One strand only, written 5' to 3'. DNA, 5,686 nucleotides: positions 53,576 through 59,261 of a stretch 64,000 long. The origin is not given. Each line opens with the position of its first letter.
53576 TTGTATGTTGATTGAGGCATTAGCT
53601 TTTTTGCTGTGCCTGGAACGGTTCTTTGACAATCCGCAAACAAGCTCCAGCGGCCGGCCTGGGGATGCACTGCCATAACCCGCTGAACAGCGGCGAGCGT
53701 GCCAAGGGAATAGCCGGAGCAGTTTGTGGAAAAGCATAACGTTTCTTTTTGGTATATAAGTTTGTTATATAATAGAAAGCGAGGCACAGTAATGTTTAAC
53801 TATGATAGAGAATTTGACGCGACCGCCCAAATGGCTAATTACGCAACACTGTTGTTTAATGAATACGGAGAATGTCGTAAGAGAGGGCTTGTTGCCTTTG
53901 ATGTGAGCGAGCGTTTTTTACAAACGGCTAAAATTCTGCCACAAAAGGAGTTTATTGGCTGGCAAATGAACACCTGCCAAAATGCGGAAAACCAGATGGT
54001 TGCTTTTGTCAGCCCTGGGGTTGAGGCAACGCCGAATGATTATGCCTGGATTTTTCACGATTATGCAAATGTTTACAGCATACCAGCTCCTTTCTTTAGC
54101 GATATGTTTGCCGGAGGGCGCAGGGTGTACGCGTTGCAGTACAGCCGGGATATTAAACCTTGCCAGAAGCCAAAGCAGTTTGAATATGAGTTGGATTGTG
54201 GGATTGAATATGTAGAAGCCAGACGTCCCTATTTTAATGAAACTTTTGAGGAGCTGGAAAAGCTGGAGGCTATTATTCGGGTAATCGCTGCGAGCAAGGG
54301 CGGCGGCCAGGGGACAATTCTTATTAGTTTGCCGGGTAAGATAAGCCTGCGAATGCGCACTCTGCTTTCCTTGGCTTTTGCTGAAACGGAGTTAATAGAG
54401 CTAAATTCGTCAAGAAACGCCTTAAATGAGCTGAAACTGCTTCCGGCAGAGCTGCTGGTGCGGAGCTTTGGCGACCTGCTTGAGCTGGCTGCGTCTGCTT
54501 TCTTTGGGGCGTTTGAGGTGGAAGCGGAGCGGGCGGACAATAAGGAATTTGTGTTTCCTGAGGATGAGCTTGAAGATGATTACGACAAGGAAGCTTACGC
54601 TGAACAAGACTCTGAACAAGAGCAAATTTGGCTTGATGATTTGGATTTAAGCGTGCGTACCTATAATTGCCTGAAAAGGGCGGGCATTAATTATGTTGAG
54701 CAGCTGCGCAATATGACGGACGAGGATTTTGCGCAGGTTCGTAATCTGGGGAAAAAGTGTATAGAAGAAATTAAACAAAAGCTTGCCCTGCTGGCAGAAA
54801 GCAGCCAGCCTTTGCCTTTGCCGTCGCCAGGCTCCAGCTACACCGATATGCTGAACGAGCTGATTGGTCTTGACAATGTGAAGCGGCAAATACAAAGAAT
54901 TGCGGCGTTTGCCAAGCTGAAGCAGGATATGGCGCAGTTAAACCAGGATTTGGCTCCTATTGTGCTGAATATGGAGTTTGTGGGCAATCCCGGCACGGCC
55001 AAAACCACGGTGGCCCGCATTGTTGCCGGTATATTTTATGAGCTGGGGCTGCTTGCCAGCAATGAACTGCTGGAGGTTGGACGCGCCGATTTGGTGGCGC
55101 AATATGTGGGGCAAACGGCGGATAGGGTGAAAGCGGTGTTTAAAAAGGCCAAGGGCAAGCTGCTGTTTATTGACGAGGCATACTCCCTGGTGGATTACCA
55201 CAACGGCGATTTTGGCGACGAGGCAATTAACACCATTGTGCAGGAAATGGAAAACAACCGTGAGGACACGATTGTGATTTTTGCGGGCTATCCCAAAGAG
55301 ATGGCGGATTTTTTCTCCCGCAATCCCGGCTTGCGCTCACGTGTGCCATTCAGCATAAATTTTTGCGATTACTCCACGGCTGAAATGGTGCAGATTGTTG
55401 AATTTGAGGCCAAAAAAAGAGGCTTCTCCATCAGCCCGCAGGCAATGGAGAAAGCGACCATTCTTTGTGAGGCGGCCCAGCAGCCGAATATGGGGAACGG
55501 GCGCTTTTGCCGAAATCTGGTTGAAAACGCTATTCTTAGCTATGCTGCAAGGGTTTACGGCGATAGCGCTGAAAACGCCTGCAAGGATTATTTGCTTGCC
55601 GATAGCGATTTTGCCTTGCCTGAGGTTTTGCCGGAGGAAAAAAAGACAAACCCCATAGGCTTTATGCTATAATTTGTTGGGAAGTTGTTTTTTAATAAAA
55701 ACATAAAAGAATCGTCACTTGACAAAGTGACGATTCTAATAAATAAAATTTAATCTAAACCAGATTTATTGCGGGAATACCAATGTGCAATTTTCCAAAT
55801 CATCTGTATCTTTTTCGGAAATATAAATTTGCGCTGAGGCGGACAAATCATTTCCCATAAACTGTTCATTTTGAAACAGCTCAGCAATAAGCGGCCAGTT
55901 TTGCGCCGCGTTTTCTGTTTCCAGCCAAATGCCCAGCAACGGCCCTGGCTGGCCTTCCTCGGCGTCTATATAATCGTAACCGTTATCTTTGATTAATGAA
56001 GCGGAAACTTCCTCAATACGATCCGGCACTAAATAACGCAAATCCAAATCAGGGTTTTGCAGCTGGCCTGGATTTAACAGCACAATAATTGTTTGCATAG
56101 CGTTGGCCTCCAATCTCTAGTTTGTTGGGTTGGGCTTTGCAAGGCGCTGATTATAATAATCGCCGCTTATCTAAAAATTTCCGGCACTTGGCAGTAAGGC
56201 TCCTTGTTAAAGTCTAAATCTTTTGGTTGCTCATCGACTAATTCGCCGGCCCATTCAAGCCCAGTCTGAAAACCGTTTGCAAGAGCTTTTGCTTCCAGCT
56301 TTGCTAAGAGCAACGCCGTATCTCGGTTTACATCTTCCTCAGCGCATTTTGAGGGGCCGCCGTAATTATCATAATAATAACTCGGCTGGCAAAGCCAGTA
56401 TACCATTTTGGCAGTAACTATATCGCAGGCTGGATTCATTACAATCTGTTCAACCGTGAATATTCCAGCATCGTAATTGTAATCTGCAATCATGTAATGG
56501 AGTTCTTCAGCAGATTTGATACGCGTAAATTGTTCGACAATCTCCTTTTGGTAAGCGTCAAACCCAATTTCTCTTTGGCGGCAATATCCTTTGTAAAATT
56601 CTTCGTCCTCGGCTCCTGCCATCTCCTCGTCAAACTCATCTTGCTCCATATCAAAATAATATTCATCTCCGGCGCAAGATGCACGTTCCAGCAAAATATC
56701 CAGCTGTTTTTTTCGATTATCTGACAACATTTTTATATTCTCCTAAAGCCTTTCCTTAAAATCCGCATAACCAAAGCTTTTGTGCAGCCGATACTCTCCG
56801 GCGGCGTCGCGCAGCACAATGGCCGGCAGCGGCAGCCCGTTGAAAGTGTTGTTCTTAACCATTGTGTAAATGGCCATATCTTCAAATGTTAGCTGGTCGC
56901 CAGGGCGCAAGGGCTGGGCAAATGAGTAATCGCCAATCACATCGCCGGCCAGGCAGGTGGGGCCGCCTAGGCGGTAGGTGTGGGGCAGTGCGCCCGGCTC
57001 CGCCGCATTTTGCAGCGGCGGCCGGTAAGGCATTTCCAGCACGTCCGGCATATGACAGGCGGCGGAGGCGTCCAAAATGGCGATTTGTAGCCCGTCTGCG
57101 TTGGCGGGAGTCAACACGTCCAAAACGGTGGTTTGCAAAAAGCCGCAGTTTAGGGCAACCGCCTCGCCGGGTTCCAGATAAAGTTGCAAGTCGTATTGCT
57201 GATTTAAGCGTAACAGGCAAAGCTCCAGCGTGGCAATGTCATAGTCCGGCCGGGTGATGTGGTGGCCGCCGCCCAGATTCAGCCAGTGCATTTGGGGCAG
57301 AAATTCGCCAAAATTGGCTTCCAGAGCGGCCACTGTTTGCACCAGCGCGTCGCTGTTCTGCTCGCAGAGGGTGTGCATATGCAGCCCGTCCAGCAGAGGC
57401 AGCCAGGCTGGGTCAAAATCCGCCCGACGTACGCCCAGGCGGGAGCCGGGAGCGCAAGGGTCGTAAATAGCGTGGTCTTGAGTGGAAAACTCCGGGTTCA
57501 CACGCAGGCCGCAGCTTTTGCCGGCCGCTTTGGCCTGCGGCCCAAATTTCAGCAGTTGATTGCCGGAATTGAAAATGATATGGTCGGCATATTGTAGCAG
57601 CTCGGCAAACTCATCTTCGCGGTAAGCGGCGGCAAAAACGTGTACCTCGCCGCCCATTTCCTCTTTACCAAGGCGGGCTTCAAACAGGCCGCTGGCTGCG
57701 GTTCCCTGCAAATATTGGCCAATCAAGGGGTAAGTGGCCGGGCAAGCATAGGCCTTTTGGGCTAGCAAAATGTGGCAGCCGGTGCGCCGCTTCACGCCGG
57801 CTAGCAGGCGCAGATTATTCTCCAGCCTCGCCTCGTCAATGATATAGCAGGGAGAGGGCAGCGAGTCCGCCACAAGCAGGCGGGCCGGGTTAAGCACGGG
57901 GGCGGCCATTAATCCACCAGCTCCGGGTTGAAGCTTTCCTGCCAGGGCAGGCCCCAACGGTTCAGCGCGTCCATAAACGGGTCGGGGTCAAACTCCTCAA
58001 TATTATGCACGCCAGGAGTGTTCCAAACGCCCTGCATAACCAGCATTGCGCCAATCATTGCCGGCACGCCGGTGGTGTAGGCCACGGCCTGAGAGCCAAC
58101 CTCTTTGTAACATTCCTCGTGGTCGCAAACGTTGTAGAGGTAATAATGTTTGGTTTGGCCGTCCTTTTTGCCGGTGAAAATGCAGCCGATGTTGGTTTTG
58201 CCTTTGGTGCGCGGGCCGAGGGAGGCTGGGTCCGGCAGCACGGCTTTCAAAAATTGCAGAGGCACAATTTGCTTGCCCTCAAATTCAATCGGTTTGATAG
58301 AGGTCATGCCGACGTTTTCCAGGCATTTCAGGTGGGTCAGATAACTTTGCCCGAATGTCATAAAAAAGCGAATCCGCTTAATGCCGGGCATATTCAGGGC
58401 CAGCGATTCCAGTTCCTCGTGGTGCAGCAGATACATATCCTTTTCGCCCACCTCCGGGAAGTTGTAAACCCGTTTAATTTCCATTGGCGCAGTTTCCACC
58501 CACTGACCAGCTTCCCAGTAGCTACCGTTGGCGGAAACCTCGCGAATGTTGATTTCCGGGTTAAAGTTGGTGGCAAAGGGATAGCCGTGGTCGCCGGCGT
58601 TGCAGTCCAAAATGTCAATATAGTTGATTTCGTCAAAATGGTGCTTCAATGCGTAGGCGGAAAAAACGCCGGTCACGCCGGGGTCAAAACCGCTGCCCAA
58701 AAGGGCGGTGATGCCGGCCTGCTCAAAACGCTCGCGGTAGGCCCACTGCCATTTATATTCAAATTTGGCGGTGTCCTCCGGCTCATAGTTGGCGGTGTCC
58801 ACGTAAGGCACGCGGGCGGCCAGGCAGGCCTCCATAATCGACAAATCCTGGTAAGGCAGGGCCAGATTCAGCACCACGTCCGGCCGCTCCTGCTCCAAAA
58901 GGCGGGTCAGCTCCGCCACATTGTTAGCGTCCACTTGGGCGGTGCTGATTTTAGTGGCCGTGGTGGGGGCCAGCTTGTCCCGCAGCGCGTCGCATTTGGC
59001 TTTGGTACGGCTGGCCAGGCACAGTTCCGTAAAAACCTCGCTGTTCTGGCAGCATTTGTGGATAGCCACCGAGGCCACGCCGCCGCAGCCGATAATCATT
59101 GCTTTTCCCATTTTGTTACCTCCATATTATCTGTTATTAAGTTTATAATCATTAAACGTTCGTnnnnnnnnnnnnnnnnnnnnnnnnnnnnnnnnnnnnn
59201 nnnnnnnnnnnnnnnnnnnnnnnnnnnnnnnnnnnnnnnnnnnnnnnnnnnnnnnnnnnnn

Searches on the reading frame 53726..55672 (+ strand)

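Call 77: search_protein_families(library=pfam, proteins=[window:53726-55672:+], max_evalue=0.00001)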
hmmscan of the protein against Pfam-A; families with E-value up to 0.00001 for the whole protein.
window:53726-55672:+ (648 aa): 3 families
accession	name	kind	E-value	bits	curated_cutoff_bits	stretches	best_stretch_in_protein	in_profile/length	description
PF03118.21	RNA_pol_A_CTD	-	1e-22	80.1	23.8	1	294-354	6-66/67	Bacterial RNA polymerase, alpha chain C terminal domain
PF00004.35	AAA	-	5.8e-16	59.6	21.2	1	418-523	3-110/131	ATPase family associated with various cellular activities (AAA)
PF17866.7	AAA_lid_6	-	1.6e-07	31.8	24.3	1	579-614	10-45/60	AAA lid domain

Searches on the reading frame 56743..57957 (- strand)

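Call 77: search_protein_families(library=pfam, proteins=[window:56743-57957:-], max_evalue=0.00001)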
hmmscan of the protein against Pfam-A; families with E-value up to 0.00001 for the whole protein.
window:56743-57957:- (404 aa): 1 family
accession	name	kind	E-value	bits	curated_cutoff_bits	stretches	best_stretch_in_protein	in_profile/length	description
PF00278.28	Orn_DAP_Arg_deC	-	8.4e-13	48.9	23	1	69-361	5-94/95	Pyridoxal-dependent decarboxylase, C-terminal sheet domain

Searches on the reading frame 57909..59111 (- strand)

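Call 77: search_protein_families(library=pfam, proteins=[window:57909-59111:-], max_evalue=0.00001)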
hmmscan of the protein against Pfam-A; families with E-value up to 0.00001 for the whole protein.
window:57909-59111:- (400 aa): 2 families
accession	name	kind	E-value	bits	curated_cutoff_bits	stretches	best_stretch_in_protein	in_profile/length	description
PF16653.10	Sacchrp_dh_C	-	1.6e-46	160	31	1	141-387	1-264/265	Saccharopine dehydrogenase C-terminal domain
PF03435.24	Sacchrp_dh_NADP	-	4.3e-35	121.3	25.1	1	5-137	2-129/129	Saccharopine dehydrogenase NADP binding domain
